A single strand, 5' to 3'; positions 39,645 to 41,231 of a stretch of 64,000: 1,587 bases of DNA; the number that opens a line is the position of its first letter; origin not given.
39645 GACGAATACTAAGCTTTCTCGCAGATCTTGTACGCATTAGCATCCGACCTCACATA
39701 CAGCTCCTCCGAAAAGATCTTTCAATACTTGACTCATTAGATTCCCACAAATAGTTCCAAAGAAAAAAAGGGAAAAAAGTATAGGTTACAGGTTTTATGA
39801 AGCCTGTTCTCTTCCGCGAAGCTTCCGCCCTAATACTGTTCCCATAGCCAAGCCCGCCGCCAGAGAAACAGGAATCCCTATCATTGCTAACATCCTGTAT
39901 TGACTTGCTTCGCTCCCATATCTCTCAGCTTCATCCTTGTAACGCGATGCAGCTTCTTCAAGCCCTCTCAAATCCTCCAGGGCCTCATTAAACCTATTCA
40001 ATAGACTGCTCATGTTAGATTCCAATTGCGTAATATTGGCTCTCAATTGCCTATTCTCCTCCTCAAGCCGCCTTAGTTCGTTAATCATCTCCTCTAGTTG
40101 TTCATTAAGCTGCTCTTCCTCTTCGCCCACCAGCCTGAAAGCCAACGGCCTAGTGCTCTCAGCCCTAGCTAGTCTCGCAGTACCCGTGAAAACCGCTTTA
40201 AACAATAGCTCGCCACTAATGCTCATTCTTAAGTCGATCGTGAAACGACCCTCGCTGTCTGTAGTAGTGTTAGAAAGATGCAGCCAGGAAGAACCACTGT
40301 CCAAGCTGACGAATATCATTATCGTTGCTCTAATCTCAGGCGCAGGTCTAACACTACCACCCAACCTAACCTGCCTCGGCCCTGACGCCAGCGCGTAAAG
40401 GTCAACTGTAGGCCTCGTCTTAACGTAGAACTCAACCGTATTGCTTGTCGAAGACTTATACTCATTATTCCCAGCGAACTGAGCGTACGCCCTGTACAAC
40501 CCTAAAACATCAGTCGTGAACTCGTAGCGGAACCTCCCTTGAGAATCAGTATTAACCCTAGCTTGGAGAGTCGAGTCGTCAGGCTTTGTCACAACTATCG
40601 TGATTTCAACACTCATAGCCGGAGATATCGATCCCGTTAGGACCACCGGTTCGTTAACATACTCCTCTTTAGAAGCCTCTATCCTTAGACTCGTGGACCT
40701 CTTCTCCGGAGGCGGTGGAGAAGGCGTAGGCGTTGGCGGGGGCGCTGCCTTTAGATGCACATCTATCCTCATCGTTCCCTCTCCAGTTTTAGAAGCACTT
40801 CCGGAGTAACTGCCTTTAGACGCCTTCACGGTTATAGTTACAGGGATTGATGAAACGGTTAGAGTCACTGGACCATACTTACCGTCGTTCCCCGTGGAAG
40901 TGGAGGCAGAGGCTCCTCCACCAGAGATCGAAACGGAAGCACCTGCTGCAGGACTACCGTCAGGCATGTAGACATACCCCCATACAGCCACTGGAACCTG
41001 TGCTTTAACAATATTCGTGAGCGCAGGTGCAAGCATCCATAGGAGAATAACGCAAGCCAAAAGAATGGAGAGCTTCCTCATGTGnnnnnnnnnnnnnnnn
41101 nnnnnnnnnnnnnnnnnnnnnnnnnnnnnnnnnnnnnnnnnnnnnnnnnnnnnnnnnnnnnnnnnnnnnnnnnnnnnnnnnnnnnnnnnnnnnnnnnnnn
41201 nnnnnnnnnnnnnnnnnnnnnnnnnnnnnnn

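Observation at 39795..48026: Surface protease/inhibitor cluster: C25 gingipain-like peptidase, coiled-coil anchored partner, DUF192, GH12 and a membrane-anchored serpin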

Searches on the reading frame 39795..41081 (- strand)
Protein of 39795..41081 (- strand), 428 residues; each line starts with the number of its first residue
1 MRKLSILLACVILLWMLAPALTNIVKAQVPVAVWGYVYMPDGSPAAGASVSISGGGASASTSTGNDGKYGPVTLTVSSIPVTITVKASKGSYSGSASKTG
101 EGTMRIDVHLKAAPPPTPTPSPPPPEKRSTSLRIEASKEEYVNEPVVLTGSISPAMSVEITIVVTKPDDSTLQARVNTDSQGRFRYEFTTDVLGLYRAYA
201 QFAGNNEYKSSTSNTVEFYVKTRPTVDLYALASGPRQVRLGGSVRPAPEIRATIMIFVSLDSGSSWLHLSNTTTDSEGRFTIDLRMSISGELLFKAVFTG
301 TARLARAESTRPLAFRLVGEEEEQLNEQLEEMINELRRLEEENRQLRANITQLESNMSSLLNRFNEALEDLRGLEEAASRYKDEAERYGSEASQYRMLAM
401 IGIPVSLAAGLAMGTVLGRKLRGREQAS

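Call 3: search_protein_families(library=pfam, proteins=[window:39795-41081:-], max_evalue=0.01)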
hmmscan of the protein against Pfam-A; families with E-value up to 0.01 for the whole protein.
window:39795-41081:- (428 aa): 12 families
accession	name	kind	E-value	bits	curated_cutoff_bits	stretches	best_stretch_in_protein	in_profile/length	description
PF13620.12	CarboxypepD_reg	-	9.2e-11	42.4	32.3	1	33-109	2-80/82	Carboxypeptidase regulatory-like domain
PF02369.22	Big_1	-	3.4e-09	37.1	34.9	0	153-214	31-88/93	Bacterial Ig-like domain (group 1)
PF16640.11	Big_3_5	-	1.5e-07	32.3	35.5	1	141-220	9-87/88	Bacterial Ig-like domain (group 3)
PF22902.2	NOMO1-like_9th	-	3e-05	24.2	27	1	146-185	3-41/75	BOS complex subunit NOMO1-like, beta sandwich domain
PF20598.4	DUF6795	-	0.00028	21.6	27.4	0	151-186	8-43/103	Domain of unknown function (DUF6795)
PF24695.1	PITM1-3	-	0.00067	20.3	27.7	0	254-285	37-69/98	PITM 1-3, beta-sandwich domain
PF17789.7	MG4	-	0.0021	18.7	24.7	0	26-76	11-60/95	Macroglobulin domain MG4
PF06320.18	GCN5L1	-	0.0024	18.5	23.9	1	322-376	35-92/114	GCN5-like protein 1 (GCN5L1)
PF03961.19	FapA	-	0.0048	17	31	1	319-407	148-247/272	Flagellar Assembly Protein A beta solenoid domain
PF01835.25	MG2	-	0.0076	17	32.8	0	148-213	24-93/96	MG2 domain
PF01105.29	EMP24_GP25L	-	0.0093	16.5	25.9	0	321-357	119-155/182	emp24/gp25L/p24 family/GOLD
PF13851.11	GAS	-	0.0097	15.7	32.3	0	323-371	88-136/200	Growth-arrest specific micro-tubule binding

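Call 4: search_protein_families(library=ncbifam, proteins=[window:39795-41081:-], max_evalue=0.01)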
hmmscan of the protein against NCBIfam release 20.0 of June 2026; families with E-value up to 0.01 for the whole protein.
window:39795-41081:- (428 aa): 4 families
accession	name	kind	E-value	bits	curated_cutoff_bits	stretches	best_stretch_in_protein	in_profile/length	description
NF058648.1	ECF_sub_HI1622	equivalog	2.2e-08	34.3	100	1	32-140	26-130/180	NikL family nickel/cobalt ECF transporter subunit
TIGR02169.1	SMC_prok_A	equivalog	0.0024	15.6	729.4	1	288-389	645-744/1165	chromosome segregation protein SMC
TIGR02962.1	hdxy_isourate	equivalog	0.0035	17.7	87.45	0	150-197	12-62/113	hydroxyisourate hydrolase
NF003034.1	PRK03918.1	equivalog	0.0091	14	700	0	311-386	438-521/878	DNA double-strand break repair ATPase Rad50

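Call 32: search_solved_structures(query=window:39795-41081:-, max_evalue=1)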
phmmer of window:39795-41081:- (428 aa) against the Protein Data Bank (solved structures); distinct sequences matched with E-value up to 1: 32.
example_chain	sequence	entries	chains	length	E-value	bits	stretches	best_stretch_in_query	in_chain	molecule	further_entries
4bry_A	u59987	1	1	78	0.042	16.1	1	307-365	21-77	GEMININ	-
1as4_A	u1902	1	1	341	0.18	14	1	286-385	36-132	ANTICHYMOTRYPSIN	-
4caa_A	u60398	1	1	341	0.18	14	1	286-385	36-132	ANTICHYMOTRYPSIN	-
3caa_A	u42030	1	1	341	0.18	14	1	286-385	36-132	ANTICHYMOTRYPSIN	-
2ach_A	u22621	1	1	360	0.2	13.9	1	286-385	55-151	ALPHA 1-ANTICHYMOTRYPSIN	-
5om7_A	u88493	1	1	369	0.2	13.9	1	286-385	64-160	Alpha-1-antichymotrypsin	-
5om8_A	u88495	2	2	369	0.2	13.9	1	286-385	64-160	Alpha-1-antichymotrypsin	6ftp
5om3_A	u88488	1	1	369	0.2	13.9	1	286-385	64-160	Alpha-1-antichymotrypsin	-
5om6_A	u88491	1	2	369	0.2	13.9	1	286-385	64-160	Alpha-1-antichymotrypsin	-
5om5_A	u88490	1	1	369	0.2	13.9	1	286-385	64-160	Alpha-1-antichymotrypsin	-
5om2_A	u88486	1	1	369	0.2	13.9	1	286-385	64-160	Alpha-1-antichymotrypsin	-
6hgd_A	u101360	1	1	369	0.21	13.8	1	286-385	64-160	Alpha-1-antichymotrypsin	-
6hgf_A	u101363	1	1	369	0.21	13.8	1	286-385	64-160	Alpha-1-antichymotrypsin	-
9c2t_S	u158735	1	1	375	0.21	13.8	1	286-385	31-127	Alpha-1-antichymotrypsin His-Pro-less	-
6hgn_A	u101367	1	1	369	0.24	13.6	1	286-385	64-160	Alpha-1-antichymotrypsin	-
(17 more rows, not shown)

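Call 53: search_solved_structures(query=A5, max_evalue=10)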
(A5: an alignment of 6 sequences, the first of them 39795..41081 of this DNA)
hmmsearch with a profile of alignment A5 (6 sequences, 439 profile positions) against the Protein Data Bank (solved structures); distinct sequences matched with E-value up to 10: 254 (the best 60 are shown).
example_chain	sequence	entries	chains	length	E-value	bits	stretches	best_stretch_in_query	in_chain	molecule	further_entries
7p0e_A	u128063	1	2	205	0.00012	24.1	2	155-202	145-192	Isoform 2 of Filamin-C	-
7ouu_A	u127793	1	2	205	0.00012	24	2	155-202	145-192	Isoform 2 of Filamin-C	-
7ouv_A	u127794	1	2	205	0.00015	23.8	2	155-202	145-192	Isoform 2 of Filamin-C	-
2dq3_A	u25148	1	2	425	0.0025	19.7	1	315-395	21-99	Seryl-tRNA synthetase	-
8cem_E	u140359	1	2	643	0.0027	19.6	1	24-88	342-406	Complement C3 beta chain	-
5aps_A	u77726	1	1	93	0.0092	17.8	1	320-385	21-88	GENERAL CONTROL PROTEIN GCN4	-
5apw_A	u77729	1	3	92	0.011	17.5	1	338-400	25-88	GENERAL CONTROL PROTEIN GCN4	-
4bwd_A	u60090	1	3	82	0.014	17.3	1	315-368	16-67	SHORT COILED-COIL PROTEIN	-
9rbo_B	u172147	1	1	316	0.022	16.6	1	24-90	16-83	Complement C3 beta chain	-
9dsm_A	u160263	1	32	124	0.024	16.5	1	320-386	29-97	Sjogren's Syndrome Nuclear Autoantigen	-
5apq_A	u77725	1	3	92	0.025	16.4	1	338-399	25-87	GENERAL CONTROL PROTEIN GCN4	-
5nfd_A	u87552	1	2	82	0.027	16.3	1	315-385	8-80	Kinesin-like protein KIF21A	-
6ru5_A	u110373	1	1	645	0.028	16.2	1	23-90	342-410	Complement C3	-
2xwb_A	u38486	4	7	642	0.029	16.2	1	23-90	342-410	COMPLEMENT C3B BETA CHAIN | Complement C3f fragment | Complement C3 beta chain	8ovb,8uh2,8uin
5d3a_A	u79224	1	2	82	0.029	16.2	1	315-385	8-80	Kinesin-like protein KIF21A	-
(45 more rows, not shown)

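Call 87: find_homologous_proteins(query=window:39795-41081:-)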
Query window:39795-41081:- (428 aa): 30 proteins with E <= 0.001 among 8000 candidates.
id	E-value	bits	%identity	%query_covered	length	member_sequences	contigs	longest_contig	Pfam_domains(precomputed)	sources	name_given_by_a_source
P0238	3.5e-271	917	100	100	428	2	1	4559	PF22902.3,PF02369.23,PF16640.12,PF13620.13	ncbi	ncbi:MAG: hypothetical protein QW503_06740 [Sulfolobales archaeon]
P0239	1.7e-220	750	81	100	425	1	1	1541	PF02369.23,PF16640.12,PF27605.1,PF13620.13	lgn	-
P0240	6.9e-206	702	76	99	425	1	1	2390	PF02369.23,PF16640.12,PF13620.13,PF00630.26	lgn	-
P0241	5.5e-186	636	70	100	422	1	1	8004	PF02369.23,PF13620.13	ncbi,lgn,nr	ncbi:MAG: hypothetical protein FGF52_06565 [Candidatus Brockarchaeota archaeon]|nr:hypothetical prot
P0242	4.8e-161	554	63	98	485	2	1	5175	PF13620.13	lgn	-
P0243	2.8e-115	404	72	61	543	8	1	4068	PF01835.26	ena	-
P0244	8.1e-107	376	49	93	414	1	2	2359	PF02369.23,PF13620.13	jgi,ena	-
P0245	8.5e-102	359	45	89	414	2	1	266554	PF17789.8,PF22902.3,PF02369.23,PF20598.5,PF13620.13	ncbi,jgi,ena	-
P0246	8.9e-101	356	47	92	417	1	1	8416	PF17789.8,PF22902.3,PF02369.23,PF16640.12,PF13620.13,PF09134.17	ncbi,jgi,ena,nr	ncbi:MAG: hypothetical protein DRJ57_05395 [Thermoprotei archaeon]|nr:MAG: hypothetical protein DRJ5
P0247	7.9e-100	353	45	94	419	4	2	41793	PF22902.3,PF02369.23,PF16640.12,PF13620.13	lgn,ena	-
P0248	6.1e-99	350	45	99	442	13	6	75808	PF02369.23,PF15294.12,PF16640.12,PF13620.13,PF20492.4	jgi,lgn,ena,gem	-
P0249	1.3e-95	339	44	99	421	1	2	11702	PF02369.23,PF16640.12,PF13620.13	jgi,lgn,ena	-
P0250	7.1e-91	323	43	94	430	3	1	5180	PF02369.23,PF16640.12,PF13620.13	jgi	-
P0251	8.6e-90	320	42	99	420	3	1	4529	PF16640.12,PF13620.13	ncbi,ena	-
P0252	1.5e-83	299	39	93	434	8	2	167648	PF02369.23,PF28447.1,PF25014.2,PF13620.13,PF24161.2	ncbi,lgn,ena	-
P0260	3.4e-51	193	54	42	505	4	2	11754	PF17789.8,PF13620.13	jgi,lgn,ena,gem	-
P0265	1.1e-34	138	62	26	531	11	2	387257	PF13620.13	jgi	jgi:hypothetical protein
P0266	2.4e-26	111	71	19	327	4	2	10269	PF13620.13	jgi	jgi:hypothetical protein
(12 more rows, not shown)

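Call 88: find_encoding_contigs(protein=P0265, flank=7000, max_places=1)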
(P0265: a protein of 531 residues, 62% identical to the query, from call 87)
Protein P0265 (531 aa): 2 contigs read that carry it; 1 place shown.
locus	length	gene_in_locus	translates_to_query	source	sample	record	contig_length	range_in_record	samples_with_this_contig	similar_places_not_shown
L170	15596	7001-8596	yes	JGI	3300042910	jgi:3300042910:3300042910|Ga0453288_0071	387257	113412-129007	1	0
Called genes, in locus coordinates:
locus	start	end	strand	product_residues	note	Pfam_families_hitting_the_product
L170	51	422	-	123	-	PF02894:GFO_IDH_MocA_C (faint)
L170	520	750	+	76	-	-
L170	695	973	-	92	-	PF01408:GFO_IDH_MocA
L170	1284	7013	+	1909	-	PF14258:DUF4350 (faint), PF13620:CarboxypepD_reg (faint), PF27016:TCAF_N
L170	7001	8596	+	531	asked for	PF13620:CarboxypepD_reg (faint)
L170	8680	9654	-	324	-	PF00248:Aldo_ket_red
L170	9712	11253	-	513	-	PF01120:Alpha_L_fucos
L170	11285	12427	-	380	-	PF09861:Lar_N, PF21113:LarA_C (weak)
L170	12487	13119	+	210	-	PF12705:PDDEXK_1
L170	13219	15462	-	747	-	PF01935:DUF87, PF12846:AAA_10 (faint), PF13401:AAA_22 (faint)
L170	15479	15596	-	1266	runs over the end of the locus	-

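Call 89: find_encoding_contigs(protein=P0266, flank=7000, max_places=1)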
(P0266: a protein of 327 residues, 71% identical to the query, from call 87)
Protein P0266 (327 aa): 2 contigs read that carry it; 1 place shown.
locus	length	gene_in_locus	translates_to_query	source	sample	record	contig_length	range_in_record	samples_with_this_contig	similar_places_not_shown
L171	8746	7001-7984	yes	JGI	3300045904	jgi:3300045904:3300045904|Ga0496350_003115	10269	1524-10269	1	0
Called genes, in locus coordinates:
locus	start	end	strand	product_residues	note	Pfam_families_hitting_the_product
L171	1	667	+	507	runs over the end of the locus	PF19263:DUF5906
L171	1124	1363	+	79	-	-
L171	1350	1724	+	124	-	PF13936:HTH_38 (weak)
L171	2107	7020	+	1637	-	PF00082:Peptidase_S8, PF13088:BNR_2 (weak), PF00082:Peptidase_S8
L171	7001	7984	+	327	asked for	PF13620:CarboxypepD_reg (weak)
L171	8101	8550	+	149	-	-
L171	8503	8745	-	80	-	?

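Call 90: find_encoding_contigs(protein=P0260, flank=7000, max_places=1)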
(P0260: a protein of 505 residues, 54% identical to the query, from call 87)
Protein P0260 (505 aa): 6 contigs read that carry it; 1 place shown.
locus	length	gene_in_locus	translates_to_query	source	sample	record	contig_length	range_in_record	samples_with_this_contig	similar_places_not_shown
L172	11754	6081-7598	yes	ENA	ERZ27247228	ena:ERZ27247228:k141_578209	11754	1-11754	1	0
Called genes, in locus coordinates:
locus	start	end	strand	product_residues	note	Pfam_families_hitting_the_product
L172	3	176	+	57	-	?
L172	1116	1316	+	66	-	-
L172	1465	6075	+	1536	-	PF00082:Peptidase_S8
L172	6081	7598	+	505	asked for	PF17789:MG4 (faint), PF13620:CarboxypepD_reg (faint)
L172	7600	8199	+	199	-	PF12690:BsuPI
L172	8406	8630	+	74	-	-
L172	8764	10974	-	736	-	PF13620:CarboxypepD_reg (faint), PF10633:NPCBM_assoc (weak), PF02369:Big_1, PF09134:Invasin_D3 (weak), PF16640:Big_3_5, PF17802:SpaA (faint), PF16640:Big_3_5, PF02369:Big_1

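Call 95: search_protein_families(library=pfam, proteins=[L170:1284-7013:+, L171:2107-7020:+, L172:1465-6075:+, L172:7600-8199:+, L172:6081-7598:+, L171:7001-7984:+, L170:7001-8596:+], max_evalue=0.001)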
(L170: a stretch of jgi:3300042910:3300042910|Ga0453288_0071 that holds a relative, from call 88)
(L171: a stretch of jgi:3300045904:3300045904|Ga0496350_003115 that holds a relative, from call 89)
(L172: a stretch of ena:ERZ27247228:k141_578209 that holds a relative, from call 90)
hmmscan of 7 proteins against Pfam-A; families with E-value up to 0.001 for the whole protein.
L170:1284-7013:+ (1909 aa): 2 families
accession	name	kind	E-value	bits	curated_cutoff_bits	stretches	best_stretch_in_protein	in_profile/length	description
PF13620.12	CarboxypepD_reg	-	2.8e-06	28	32.3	0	496-552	4-56/82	Carboxypeptidase regulatory-like domain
PF14258.12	DUF4350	-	1.6e-05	25.7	30.4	0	1221-1285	11-75/181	Domain of unknown function (DUF4350)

L171:2107-7020:+ (1637 aa): 1 family
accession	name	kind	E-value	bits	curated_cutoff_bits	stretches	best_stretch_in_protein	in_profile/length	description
PF00082.27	Peptidase_S8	-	1e-52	179.7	21.8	2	601-817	74-278/288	Subtilase family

L172:1465-6075:+ (1536 aa): 1 family
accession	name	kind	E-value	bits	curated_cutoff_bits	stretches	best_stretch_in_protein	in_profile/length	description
PF00082.27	Peptidase_S8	-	5.4e-56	190.5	21.8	2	459-683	73-274/288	Subtilase family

L172:7600-8199:+ (199 aa): 2 families
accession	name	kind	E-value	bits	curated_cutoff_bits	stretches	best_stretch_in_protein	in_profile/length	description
PF12690.13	BsuPI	-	7.6e-24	84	22.9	1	94-184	7-98/101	Intracellular proteinase inhibitor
PF04977.20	DivIC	-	0.00092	19.4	28.9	0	16-66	2-52/80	Septum formation initiator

L172:6081-7598:+ (505 aa): 4 families
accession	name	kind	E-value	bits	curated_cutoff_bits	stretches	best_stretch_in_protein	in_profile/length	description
PF13620.12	CarboxypepD_reg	-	1.4e-09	38.6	32.3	2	31-87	2-58/82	Carboxypeptidase regulatory-like domain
PF17789.7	MG4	-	2.6e-05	24.8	24.7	0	18-85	5-75/95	Macroglobulin domain MG4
PF02183.23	HALZ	-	4.3e-05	24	28.1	0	448-474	6-32/43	Homeobox associated leucine zipper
PF17210.9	SdrD_B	-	0.00079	20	29.7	0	351-404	23-79/112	SdrD B-like domain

L171:7001-7984:+ (327 aa): 1 family
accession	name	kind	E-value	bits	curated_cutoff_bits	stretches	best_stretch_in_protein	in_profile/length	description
PF13620.12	CarboxypepD_reg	-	1.8e-08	35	32.3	1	40-116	2-81/82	Carboxypeptidase regulatory-like domain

L170:7001-8596:+ (531 aa): 1 family
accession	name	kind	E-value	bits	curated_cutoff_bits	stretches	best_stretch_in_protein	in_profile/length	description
PF13620.12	CarboxypepD_reg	-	4e-09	37.1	32.3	2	33-89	2-60/82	Carboxypeptidase regulatory-like domain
